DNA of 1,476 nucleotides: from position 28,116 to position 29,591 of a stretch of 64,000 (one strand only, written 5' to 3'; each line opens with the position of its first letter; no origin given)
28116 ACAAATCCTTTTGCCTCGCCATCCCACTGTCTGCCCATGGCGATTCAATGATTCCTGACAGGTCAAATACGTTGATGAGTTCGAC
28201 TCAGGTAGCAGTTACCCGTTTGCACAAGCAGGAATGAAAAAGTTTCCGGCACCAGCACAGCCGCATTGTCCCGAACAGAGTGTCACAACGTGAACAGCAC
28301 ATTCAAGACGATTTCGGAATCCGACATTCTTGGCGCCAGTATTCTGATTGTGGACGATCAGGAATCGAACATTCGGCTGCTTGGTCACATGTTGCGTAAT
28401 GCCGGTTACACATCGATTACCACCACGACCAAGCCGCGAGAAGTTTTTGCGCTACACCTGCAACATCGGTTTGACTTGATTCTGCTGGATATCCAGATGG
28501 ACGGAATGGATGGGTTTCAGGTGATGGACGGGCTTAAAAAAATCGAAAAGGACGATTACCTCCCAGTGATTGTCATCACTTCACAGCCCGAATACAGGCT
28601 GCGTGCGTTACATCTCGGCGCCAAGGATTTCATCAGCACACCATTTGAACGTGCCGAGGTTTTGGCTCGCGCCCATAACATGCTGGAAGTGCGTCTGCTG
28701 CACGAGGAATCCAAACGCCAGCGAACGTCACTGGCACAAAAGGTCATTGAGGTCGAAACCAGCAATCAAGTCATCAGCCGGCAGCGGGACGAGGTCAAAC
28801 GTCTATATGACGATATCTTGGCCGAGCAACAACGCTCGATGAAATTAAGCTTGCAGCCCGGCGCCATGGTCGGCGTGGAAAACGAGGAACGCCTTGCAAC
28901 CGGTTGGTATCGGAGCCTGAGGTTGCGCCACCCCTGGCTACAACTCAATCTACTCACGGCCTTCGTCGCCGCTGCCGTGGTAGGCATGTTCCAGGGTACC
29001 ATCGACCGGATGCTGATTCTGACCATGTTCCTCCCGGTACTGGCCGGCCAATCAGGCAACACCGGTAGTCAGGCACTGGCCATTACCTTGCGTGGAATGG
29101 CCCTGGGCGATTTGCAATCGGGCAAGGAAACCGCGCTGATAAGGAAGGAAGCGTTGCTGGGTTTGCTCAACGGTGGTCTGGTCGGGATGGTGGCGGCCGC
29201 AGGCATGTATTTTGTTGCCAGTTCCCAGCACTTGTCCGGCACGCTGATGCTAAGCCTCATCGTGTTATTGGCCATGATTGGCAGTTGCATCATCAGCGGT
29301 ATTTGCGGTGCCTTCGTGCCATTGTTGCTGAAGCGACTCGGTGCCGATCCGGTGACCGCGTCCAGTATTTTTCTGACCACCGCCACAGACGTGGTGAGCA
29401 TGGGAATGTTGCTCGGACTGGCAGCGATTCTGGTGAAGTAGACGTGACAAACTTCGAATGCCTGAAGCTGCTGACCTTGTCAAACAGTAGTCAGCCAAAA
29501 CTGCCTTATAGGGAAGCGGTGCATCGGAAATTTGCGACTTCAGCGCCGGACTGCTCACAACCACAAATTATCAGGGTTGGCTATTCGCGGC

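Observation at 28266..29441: Receiver domain fused directly to an MgtE channel pore, replacing the Mg-sensing N/CBS domains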

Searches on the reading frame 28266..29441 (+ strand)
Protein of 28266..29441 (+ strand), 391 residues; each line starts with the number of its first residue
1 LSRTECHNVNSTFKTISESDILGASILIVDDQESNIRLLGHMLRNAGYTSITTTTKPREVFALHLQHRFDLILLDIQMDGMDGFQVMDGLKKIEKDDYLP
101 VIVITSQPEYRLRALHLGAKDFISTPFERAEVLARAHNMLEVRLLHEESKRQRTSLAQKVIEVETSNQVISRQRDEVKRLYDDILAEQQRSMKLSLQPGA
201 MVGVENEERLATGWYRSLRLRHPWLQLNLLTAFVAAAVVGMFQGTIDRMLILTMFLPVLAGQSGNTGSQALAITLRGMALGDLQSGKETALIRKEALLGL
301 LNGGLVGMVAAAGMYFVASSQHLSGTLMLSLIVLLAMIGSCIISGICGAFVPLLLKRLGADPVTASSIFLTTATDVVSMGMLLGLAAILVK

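Call 3: search_protein_families(library=pfam, proteins=[window:28266-29441:+], max_evalue=1)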
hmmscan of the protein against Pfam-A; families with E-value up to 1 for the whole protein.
window:28266-29441:+ (391 aa): 3 families
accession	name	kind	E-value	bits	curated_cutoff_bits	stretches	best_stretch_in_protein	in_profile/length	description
PF01769.21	MgtE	-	9.9e-27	94.1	27.6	1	256-385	1-125/125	Divalent cation transporter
PF00072.30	Response_reg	-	8.6e-24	84.3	30.2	1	26-135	1-109/111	Response regulator receiver domain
PF20698.3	PIN-TPR-GreABC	-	0.11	13.2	27.8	1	146-201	64-124/138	PIN domain associated with the TPR-GreAB-C-PIN system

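Call 4: search_protein_families(library=ncbifam, proteins=[window:28266-29441:+], max_evalue=1)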
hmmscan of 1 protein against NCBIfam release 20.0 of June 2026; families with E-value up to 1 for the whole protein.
window:28266-29441:+ (391 aa): 99 families (the best 25 are shown)
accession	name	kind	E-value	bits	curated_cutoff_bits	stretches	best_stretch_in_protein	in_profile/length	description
TIGR00400.1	mgtE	equivalog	2e-27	96.1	232.75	1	182-390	245-447/450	magnesium transporter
NF007135.0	PRK09581.1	equivalog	4.7e-26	91.6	474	1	24-178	3-156/457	PleD family two-component system response regulator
NF053854.1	RespRegPhoBBctds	equivalog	5.8e-21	74.9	270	1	26-177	1-154/225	two-component system response regulator PhoB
NF012227.0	AdeR_RR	equivalog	1.3e-17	64.1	340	1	20-189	8-173/239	efflux system response regulator transcription factor AdeR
TIGR02154.1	PhoB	equivalog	5e-17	62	296.2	1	24-177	3-153/226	phosphate regulon transcriptional regulator PhoB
TIGR01387.1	cztR_silR_copR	subfamily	5.1e-17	62.3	279.2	1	26-175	1-144/218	heavy metal response regulator transcription factor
NF008567.0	PRK11517.1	equivalog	6.2e-17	61.7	353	1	26-176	3-145/223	response regulator transcription factor HprR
NF040689.1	MtrAB_MtrA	equivalog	2.1e-16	60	300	1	26-177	1-145/219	MtrAB system response regulator MtrA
NF045944.1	ResRegRpaBCyano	equivalog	2.4e-16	59.8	330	1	27-173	1-148/229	response regulator transcription factor RpaB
NF033117.2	vanR_ACDEGLN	exception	3.4e-16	59.5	350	1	26-155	1-128/226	VanR-ABDEGLN family response regulator transcription factor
NF007982.1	PRK10710.1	equivalog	6.1e-16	58.7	380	1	24-157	8-139/235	envelope stress response regulator BaeR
NF008318.0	PRK11107.1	equivalog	4.7e-15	54.7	890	1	7-139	651-784/920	two-component sensor histidine kinase BarA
NF007005.1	PRK09468.1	equivalog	6.5e-15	55.2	331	1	25-143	5-122/237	osmolarity response regulator transcription factor OmpR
NF045991.1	RespRegCtrARhodob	equivalog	1.3e-14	54.4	350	1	26-150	3-126/224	response regulator transcription factor CtrA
NF051870.1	NAssimRespRegNtrX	equivalog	1.5e-14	53.7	600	1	25-180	3-158/452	nitrogen assimilation response regulator NtrX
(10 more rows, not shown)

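Call 5: find_homologous_proteins(query=window:28266-29441:+, max_evalue=0.001)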
Query window:28266-29441:+ (391 aa): 8000 proteins with E <= 0.001 among 8000 candidates; the best 120 are listed.
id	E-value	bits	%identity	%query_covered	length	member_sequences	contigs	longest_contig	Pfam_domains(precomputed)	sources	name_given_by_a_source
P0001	2.2e-238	808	99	98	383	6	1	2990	PF01769.22,PF00072.31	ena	-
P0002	1.9e-200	684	84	96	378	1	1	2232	PF01769.22,PF00072.31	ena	-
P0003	1.6e-193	661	82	96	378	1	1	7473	PF01769.22,PF00072.31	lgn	-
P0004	1.7e-193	661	82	96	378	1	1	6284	PF01769.22,PF00072.31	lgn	-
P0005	6.1e-192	656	82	96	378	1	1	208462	PF01769.22,PF00072.31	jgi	jgi:magnesium transporter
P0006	2.1e-187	641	80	96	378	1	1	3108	PF01769.22,PF00072.31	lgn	-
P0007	7.4e-182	622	76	96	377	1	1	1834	PF01769.22,PF00072.31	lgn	-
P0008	8.6e-182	622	78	96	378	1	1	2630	PF01769.22,PF00072.31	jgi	jgi:magnesium transporter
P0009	3.2e-177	607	76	96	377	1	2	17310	PF01769.22,PF00072.31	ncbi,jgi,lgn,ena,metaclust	metaclust:\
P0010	2.5e-175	601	75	96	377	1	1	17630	PF01769.22,PF00072.31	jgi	jgi:magnesium transporter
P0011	2.6e-175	601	75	96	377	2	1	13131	PF01769.22,PF00072.31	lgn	-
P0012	1.7e-174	598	75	96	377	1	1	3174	PF01769.22,PF00072.31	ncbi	-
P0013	1.7e-173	595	74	96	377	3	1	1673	PF01769.22,PF00072.31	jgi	jgi:CheY-like chemotaxis protein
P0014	2.0e-173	595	75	96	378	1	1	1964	PF01769.22,PF00072.31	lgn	-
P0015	2.2e-173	595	74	96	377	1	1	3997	PF01769.22,PF00072.31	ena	-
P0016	6.4e-173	593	73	96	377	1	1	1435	PF01769.22,PF00072.31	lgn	-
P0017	1.7e-171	588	73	96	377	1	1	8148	PF01769.22,PF00072.31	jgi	-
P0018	2.0e-171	588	74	96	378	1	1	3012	PF01769.22,PF00072.31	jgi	jgi:CheY-like chemotaxis protein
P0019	3.1e-171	587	73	96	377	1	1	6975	PF01769.22,PF00072.31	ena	-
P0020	3.3e-171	587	73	96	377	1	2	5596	PF01769.22,PF00072.31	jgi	-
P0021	4.2e-171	587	73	96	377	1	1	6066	PF01769.22,PF00072.31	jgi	jgi:magnesium transporter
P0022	4.3e-171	587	74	96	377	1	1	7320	PF01769.22,PF00072.31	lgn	-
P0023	5.0e-171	587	73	96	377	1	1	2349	PF01769.22,PF00072.31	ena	-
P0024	5.4e-171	587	73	93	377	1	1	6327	PF01769.22,PF00072.31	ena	-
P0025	9.2e-171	586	73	96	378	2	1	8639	PF01769.22,PF00072.31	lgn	-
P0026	1.9e-170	585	72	93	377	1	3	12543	PF01769.22,PF00072.31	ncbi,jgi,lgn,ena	-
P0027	2.3e-170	585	74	96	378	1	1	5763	PF01769.22,PF00072.31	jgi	jgi:CheY-like chemotaxis protein/cation transporter-like permease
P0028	3.5e-170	584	72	96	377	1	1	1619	PF01769.22,PF00072.31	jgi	jgi:DNA-binding response OmpR family regulator/cation transporter-like permease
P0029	4.7e-170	584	71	93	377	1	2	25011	PF01769.22,PF00072.31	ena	-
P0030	4.9e-170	583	73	93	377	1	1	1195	PF01769.22,PF00072.31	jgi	jgi:DNA-binding response OmpR family regulator/cation transporter-like permease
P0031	6.0e-170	583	73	96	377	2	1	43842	PF01769.22,PF00072.31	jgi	jgi:magnesium transporter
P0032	9.6e-170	583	73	96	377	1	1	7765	PF01769.22,PF00072.31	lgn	-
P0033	1.1e-169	582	71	93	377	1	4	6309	PF01769.22,PF00072.31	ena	-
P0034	1.2e-169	582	73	96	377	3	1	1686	PF01769.22,PF00072.31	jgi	-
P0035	1.3e-169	582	71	93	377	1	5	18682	PF01769.22,PF00072.31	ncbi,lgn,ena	-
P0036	1.6e-169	582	72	96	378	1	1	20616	PF01769.22,PF00072.31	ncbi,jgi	jgi:CheY-like chemotaxis protein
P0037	3.9e-169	581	72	93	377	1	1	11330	PF01769.22,PF00072.31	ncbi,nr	ncbi:MAG: response regulator [Desulfuromonadaceae bacterium]|nr:response regulator [Desulfuromonadac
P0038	4.9e-169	580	74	96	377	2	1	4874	PF01769.22,PF00072.31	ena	-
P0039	5.2e-169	580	73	96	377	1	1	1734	PF01769.22,PF00072.31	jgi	jgi:magnesium transporter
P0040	5.6e-169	580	73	93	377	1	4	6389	PF01769.22,PF00072.31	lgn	-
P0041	5.9e-169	580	73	93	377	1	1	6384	PF01769.22,PF00072.31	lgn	-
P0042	1.0e-168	579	73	96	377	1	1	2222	PF01769.22,PF00072.31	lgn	-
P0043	1.2e-168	579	73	93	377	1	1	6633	PF01769.22,PF00072.31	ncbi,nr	ncbi:MAG: response regulator [Proteobacteria bacterium]|nr:response regulator [Pseudomonadota bacter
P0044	1.7e-168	578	71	93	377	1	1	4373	PF01769.22,PF00072.31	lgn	-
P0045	1.8e-168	578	72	93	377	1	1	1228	PF01769.22,PF00072.31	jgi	jgi:magnesium transporter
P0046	2.7e-168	578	71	93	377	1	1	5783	PF01769.22,PF00072.31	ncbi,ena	-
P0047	2.8e-168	578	74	96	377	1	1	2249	PF01769.22,PF00072.31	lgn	-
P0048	7.5e-168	576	72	93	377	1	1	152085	PF01769.22,PF00072.31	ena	-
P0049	1.2e-167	576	70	93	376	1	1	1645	PF01769.22,PF00072.31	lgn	-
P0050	2.3e-167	575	72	96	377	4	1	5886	PF01769.22,PF00072.31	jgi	jgi:CheY-like chemotaxis protein/cation transporter-like permease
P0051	2.4e-167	575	72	93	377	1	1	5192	PF01769.22,PF00072.31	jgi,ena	-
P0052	2.4e-167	575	73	96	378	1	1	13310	PF01769.22,PF00072.31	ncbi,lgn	-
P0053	3.3e-167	574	70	98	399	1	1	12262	PF01769.22,PF00072.31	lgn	-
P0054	5.8e-167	573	71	93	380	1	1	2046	PF01769.22,PF00072.31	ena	-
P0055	6.2e-167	573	71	93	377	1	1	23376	PF01769.22,PF00072.31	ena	-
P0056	7.8e-167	573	71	96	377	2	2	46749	PF01769.22,PF00072.31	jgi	jgi:magnesium transporter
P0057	1.9e-166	572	72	96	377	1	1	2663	PF01769.22,PF00072.31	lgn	-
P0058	1.9e-166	572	72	93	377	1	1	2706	PF01769.22,PF00072.31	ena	-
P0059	2.6e-166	571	71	93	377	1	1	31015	PF01769.22,PF00072.31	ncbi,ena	-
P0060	2.7e-166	571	71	93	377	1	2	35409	PF01769.22,PF00072.31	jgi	-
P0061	2.9e-166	571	73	96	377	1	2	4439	PF01769.22,PF00072.31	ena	-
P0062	3.2e-166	571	71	93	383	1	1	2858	PF01769.22,PF00072.31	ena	-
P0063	3.5e-166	571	72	93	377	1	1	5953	PF01769.22,PF00072.31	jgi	jgi:CheY-like chemotaxis protein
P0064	4.0e-166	571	71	96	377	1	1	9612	PF01769.22,PF00072.31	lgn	-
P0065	4.0e-166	571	72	96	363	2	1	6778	PF01769.22,PF00072.31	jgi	jgi:magnesium transporter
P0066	5.2e-166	570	71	93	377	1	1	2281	PF01769.22,PF00072.31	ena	-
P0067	6.6e-166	570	72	93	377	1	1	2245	PF01769.22,PF00072.31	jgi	jgi:CheY-like chemotaxis protein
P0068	1.1e-165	569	71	93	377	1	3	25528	PF01769.22,PF00072.31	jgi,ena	-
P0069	1.2e-165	569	71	93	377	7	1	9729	PF01769.22,PF00072.31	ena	-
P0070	1.4e-165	569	71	96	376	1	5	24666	PF01769.22,PF00072.31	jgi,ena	jgi:magnesium transporter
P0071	1.4e-165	569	69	96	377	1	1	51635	PF01769.22,PF00072.31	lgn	-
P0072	1.5e-165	569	70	96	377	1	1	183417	PF01769.22,PF00072.31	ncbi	-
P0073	2.7e-165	568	71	96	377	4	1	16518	PF01769.22,PF00072.31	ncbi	ncbi:MAG TPA: response regulator [Gallionella sp.]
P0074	2.8e-165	568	71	93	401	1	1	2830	PF01769.22,PF00072.31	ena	-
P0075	3.0e-165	568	71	93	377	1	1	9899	PF01769.22,PF00072.31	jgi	-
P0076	3.6e-165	567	72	96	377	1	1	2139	PF01769.22,PF00072.31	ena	-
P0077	5.2e-165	567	71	96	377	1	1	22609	PF01769.22,PF00072.31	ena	-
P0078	7.2e-165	567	71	93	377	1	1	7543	PF01769.22,PF00072.31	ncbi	-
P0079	7.4e-165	566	71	93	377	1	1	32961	PF01769.22,PF00072.31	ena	-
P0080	7.7e-165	566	72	96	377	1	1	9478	PF01769.22,PF00072.31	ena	-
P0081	1.1e-164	566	72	93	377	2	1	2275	PF01769.22,PF00072.31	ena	-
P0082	1.1e-164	566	71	96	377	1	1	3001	PF01769.22,PF00072.31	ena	-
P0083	1.1e-164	566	71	93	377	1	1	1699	PF01769.22,PF00072.31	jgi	jgi:CheY-like chemotaxis protein/cation transporter-like permease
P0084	1.8e-164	565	70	96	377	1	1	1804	PF01769.22,PF00072.31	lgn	-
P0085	2.0e-164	565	70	96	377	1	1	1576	PF01769.22,PF00072.31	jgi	jgi:CheY-like chemotaxis protein/cation transporter-like permease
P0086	2.3e-164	565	70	93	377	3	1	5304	PF01769.22,PF00072.31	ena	-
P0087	3.3e-164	564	71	96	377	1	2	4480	PF01769.22,PF00072.31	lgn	-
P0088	3.6e-164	564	71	93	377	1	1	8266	PF01769.22,PF00072.31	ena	-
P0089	4.4e-164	564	73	96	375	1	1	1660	PF01769.22,PF00072.31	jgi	jgi:CheY-like chemotaxis protein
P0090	4.5e-164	564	72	96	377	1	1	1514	PF01769.22,PF00072.31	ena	-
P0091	5.0e-164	564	71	96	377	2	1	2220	PF01769.22,PF00072.31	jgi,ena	-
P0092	9.2e-164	563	72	96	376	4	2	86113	PF01769.22,PF00072.31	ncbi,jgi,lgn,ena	-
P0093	1.1e-163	563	72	96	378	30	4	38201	PF01769.22,PF00072.31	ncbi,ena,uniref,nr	ncbi:response regulator [Ferrovum sp.]|uniref:response regulator n=1 Tax=Ferrovum sp. TaxID=2609467 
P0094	1.4e-163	562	71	96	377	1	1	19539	PF01769.22,PF00072.31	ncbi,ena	-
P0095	2.0e-163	562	70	93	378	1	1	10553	PF01769.22,PF00072.31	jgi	jgi:CheY-like chemotaxis protein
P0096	2.2e-163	562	72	96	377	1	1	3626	PF01769.22,PF00072.31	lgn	-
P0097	5.4e-163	560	70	96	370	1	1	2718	PF01769.22,PF00072.31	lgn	-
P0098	5.6e-163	560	70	96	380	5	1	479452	PF01769.22,PF00072.31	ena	-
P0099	1.0e-162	559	70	96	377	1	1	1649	PF01769.22,PF00072.31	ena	-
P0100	1.4e-162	559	70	93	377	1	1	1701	PF01769.22,PF00072.31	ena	-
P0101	1.4e-162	559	71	96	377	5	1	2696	PF01769.22,PF00072.31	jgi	jgi:magnesium transporter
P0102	1.5e-162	559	70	93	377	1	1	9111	PF01769.22,PF00072.31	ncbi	-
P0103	1.6e-162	559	70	93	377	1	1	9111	PF01769.22,PF00072.31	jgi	jgi:magnesium transporter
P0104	1.7e-162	559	71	96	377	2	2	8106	PF01769.22,PF00072.31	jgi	jgi:magnesium transporter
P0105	2.1e-162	558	70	96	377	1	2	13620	PF01769.22,PF00072.31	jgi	jgi:magnesium transporter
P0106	3.2e-162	558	70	96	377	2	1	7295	PF01769.22,PF00072.31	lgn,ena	-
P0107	3.7e-162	558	70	96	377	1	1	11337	PF01769.22,PF00072.31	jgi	jgi:CheY-like chemotaxis protein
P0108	4.2e-162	557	70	93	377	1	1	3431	PF01769.22,PF00072.31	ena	-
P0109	4.4e-162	557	70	93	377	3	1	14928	PF01769.22,PF00072.31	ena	-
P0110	4.9e-162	557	69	96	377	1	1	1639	PF01769.22,PF00072.31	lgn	-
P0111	5.3e-162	557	71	96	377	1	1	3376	PF01769.22,PF00072.31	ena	-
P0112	9.0e-162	556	70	93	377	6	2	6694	PF01769.22,PF00072.31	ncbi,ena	-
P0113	1.4e-161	556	70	93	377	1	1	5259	PF01769.22,PF00072.31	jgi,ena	-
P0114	1.5e-161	556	72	96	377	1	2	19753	PF01769.22,PF00072.31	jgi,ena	-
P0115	2.3e-161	555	70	96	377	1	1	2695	PF01769.22,PF00072.31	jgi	jgi:CheY-like chemotaxis protein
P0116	2.5e-161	555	71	96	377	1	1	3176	PF01769.22,PF00072.31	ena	-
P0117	2.6e-161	555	69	96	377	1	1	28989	PF01769.22,PF00072.31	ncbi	-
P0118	2.7e-161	555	70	96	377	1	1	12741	PF01769.22,PF00072.31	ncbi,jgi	ncbi:MAG: response regulator [Gallionella sp.]|jgi:magnesium transporter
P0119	3.0e-161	555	72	96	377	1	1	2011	PF01769.22,PF00072.31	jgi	-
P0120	4.3e-161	554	70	96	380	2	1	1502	PF01769.22,PF00072.31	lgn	-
